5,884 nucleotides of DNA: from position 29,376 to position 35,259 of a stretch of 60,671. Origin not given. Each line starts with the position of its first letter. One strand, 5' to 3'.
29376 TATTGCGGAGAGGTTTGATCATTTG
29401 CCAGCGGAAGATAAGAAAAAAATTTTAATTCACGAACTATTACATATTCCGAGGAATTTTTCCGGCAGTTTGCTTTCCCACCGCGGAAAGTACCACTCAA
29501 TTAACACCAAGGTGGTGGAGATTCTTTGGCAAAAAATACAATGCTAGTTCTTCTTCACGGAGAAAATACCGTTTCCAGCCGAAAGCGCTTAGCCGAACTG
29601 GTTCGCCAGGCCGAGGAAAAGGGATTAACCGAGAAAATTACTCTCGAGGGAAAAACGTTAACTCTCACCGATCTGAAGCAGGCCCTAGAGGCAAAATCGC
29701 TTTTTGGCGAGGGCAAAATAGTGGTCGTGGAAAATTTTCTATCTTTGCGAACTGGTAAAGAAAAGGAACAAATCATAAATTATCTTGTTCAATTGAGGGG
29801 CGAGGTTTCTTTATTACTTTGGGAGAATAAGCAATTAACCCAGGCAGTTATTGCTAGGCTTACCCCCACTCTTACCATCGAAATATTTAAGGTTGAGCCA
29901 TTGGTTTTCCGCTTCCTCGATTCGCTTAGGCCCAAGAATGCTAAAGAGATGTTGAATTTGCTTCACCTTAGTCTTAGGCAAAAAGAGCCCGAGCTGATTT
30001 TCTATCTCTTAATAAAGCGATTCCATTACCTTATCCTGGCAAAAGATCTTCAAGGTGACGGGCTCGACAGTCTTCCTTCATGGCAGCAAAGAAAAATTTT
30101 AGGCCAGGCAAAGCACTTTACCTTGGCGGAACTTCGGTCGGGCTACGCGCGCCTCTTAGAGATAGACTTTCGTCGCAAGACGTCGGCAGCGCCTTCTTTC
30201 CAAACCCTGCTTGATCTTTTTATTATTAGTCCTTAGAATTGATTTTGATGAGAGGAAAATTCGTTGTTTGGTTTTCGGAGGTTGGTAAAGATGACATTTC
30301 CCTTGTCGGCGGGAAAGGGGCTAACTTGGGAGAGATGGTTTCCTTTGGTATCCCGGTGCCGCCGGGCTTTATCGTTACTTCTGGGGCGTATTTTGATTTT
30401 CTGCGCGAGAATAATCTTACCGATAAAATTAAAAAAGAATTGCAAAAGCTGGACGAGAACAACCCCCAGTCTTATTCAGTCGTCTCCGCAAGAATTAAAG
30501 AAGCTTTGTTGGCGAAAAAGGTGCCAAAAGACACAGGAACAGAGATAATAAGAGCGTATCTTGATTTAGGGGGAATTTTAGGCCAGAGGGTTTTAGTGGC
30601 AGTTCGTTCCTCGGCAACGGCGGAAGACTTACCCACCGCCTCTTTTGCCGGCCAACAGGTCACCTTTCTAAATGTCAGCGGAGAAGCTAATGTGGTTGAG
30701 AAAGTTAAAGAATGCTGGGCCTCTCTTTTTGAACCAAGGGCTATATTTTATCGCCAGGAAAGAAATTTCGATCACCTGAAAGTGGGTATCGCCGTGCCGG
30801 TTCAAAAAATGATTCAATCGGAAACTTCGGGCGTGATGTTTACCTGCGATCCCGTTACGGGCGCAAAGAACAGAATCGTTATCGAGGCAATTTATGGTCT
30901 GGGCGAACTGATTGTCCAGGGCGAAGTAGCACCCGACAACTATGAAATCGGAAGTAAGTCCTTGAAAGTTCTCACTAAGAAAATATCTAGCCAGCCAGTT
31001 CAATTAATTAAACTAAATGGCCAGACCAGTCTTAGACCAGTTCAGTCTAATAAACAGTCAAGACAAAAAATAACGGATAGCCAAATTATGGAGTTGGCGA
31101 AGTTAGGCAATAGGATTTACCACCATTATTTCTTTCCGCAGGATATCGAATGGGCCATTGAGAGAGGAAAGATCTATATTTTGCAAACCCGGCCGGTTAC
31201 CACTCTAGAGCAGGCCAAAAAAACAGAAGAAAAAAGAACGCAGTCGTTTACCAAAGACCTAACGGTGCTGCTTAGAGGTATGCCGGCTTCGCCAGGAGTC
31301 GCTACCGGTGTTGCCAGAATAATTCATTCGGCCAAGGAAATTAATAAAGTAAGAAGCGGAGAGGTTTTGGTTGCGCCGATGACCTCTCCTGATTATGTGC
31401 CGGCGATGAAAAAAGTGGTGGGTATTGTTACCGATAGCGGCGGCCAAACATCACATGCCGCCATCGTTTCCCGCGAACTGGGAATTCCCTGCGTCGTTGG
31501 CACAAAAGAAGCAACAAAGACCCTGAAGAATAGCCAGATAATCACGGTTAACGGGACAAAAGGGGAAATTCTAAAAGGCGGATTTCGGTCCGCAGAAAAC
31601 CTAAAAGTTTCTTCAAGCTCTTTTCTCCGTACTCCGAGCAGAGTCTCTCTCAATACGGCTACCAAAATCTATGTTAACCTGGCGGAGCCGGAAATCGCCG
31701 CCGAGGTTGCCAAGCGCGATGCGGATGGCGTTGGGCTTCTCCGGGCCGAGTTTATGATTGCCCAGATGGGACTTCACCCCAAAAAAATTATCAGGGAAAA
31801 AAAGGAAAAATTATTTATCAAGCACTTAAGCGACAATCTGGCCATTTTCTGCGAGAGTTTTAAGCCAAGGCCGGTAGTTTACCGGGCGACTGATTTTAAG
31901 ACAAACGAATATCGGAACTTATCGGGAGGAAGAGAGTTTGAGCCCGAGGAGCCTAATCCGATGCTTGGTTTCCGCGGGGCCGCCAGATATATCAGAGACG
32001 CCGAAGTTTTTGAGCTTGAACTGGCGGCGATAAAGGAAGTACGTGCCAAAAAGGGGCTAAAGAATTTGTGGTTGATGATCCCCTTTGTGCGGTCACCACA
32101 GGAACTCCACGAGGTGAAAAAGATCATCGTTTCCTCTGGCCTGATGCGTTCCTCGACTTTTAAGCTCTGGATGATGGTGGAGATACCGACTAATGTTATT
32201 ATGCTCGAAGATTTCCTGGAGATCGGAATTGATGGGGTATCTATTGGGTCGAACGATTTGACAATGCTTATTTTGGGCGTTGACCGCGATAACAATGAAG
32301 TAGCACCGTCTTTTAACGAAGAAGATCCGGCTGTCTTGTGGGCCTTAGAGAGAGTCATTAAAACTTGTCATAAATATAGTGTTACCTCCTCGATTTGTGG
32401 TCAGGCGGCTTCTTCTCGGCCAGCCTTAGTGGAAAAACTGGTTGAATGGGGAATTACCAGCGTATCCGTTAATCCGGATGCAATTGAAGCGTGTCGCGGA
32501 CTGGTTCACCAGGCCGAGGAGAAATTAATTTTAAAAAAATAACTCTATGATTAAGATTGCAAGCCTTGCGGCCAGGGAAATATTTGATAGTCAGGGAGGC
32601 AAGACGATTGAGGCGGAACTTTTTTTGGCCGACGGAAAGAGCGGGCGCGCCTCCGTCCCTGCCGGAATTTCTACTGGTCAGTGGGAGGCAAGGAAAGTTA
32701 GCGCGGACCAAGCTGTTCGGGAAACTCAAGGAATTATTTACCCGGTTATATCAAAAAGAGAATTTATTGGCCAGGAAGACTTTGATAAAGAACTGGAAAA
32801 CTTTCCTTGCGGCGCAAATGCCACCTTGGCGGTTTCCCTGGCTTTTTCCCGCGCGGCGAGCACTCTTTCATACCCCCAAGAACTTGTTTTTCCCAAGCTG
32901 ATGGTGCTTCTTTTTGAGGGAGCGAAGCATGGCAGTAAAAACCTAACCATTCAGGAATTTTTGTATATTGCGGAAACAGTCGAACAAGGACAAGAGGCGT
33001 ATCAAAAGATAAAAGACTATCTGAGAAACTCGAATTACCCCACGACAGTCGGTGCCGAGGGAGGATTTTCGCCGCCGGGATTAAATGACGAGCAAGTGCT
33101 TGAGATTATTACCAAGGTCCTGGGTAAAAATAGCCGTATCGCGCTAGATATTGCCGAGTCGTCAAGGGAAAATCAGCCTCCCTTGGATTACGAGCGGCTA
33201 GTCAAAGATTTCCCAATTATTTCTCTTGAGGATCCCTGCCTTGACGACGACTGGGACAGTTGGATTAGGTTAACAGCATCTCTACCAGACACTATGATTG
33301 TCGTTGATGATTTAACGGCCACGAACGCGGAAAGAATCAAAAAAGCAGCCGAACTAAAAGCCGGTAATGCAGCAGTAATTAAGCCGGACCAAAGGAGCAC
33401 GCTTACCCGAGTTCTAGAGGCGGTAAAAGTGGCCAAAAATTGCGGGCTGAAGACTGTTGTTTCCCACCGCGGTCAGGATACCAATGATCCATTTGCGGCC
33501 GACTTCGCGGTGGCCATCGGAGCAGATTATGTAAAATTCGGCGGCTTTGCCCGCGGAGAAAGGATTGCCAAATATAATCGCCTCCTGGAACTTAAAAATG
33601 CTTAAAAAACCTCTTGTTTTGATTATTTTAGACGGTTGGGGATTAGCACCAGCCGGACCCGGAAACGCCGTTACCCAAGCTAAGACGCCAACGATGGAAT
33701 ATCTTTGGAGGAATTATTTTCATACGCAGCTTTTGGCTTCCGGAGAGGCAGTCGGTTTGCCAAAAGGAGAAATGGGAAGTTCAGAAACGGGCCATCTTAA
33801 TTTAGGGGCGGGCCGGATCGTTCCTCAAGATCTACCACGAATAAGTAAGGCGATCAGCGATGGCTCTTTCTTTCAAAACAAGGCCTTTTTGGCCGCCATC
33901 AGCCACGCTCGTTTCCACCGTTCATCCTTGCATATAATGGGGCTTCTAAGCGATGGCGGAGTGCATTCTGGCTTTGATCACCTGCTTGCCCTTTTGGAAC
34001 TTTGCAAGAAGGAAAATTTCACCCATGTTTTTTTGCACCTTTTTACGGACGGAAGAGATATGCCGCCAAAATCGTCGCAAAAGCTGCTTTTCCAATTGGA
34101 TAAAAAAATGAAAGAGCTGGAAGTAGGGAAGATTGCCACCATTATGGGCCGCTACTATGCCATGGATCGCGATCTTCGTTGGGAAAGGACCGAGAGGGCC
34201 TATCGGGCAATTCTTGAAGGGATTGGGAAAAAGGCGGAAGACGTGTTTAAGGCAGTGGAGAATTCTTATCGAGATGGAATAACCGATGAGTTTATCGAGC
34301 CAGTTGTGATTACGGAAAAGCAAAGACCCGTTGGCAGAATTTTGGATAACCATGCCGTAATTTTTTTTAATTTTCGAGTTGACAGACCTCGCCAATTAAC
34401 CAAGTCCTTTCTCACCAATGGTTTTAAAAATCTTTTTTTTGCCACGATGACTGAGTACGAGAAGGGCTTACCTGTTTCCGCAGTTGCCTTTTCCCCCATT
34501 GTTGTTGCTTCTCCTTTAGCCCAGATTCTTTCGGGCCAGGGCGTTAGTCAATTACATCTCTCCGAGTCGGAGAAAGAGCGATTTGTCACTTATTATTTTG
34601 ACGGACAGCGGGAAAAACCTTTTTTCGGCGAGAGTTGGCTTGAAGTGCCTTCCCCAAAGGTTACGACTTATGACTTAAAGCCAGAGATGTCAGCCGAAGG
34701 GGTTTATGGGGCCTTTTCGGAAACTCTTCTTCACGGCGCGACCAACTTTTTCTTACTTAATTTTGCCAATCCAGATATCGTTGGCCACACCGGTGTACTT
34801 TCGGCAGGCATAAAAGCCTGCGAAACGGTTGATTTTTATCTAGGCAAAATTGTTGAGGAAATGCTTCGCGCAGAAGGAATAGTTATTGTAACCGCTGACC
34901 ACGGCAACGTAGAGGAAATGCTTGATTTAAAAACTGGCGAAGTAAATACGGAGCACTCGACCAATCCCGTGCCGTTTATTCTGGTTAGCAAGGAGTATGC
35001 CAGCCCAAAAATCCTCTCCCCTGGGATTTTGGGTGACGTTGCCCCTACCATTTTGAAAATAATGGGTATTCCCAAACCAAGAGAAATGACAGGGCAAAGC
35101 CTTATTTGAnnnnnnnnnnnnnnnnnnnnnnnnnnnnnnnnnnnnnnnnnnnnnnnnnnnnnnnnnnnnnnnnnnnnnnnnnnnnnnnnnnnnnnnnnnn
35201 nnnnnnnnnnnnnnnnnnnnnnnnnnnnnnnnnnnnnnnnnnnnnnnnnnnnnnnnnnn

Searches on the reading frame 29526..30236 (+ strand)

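Call 62: search_protein_families(library=pfam, proteins=[window:29526-30236:+], max_evalue=0.00001)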
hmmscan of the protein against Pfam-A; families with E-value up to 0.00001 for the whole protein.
window:29526-30236:+ (236 aa): 1 family
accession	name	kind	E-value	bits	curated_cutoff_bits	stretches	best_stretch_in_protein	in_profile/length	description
PF21694.2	DNA_pol3_delta_C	-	8.8e-10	39.1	27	1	127-234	4-119/121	DNA polymerase III delta subunit, C-terminal domain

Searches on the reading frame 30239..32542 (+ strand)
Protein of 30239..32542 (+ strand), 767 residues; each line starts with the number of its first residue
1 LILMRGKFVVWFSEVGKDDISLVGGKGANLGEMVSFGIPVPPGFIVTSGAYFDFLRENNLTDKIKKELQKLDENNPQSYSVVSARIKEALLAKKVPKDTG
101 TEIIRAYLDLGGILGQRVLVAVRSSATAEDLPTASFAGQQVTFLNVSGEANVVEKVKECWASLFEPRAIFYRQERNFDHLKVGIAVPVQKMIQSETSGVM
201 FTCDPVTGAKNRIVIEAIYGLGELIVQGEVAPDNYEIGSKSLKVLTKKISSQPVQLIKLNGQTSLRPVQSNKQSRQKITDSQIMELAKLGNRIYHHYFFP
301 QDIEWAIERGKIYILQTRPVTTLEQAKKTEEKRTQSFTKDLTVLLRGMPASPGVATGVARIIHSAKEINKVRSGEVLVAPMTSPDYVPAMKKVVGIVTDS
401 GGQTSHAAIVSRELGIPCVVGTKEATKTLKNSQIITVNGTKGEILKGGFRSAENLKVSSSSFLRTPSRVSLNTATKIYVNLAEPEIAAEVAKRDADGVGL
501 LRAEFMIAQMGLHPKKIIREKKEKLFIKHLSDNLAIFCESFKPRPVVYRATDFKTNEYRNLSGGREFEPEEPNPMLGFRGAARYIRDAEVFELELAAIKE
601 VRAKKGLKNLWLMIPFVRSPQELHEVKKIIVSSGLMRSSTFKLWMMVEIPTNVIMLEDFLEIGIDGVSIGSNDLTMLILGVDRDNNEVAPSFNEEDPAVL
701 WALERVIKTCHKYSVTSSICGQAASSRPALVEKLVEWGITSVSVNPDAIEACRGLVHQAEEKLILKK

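Call 62: search_protein_families(library=pfam, proteins=[window:30239-32542:+], max_evalue=0.00001)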
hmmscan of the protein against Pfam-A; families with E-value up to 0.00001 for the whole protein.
window:30239-32542:+ (767 aa): 3 families
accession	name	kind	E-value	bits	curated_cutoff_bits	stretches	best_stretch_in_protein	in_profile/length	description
PF01326.24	PPDK_N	-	7.5e-110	367.7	27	1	21-335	2-324/328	Pyruvate phosphate dikinase, AMP/ATP-binding domain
PF02896.24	PEP-utilizers_C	-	1.6e-66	224.9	22.8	1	464-760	9-292/293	PEP-utilising enzyme, PEP-binding domain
PF00391.29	PEP-utilizers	-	3.1e-29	100.8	23.1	1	372-442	2-72/72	PEP-utilising enzyme, mobile domain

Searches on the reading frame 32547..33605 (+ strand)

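Call 62: search_protein_families(library=pfam, proteins=[window:32547-33605:+], max_evalue=0.00001)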
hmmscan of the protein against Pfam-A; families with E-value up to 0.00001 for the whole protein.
window:32547-33605:+ (352 aa): 2 families
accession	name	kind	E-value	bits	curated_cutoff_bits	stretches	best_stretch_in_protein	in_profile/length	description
PF00113.28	Enolase_C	-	7.9e-47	160.4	21.5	2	215-350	142-278/296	Enolase, C-terminal TIM barrel domain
PF03952.21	Enolase_N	-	8e-17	62.1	35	1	4-106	1-121/131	Enolase, N-terminal domain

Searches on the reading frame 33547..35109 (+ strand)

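Call 62: search_protein_families(library=pfam, proteins=[window:33547-35109:+], max_evalue=0.00001)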
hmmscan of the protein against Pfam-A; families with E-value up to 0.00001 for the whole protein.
window:33547-35109:+ (520 aa): 2 families
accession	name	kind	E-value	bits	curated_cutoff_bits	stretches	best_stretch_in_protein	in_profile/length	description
PF06415.18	iPGM_N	-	2.6e-78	262.9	27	1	99-306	1-217/217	BPG-independent PGAM N-terminus (iPGM_N)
PF01676.23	Metalloenzyme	-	2.7e-66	224.1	24.3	1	21-509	1-251/252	Metalloenzyme superfamily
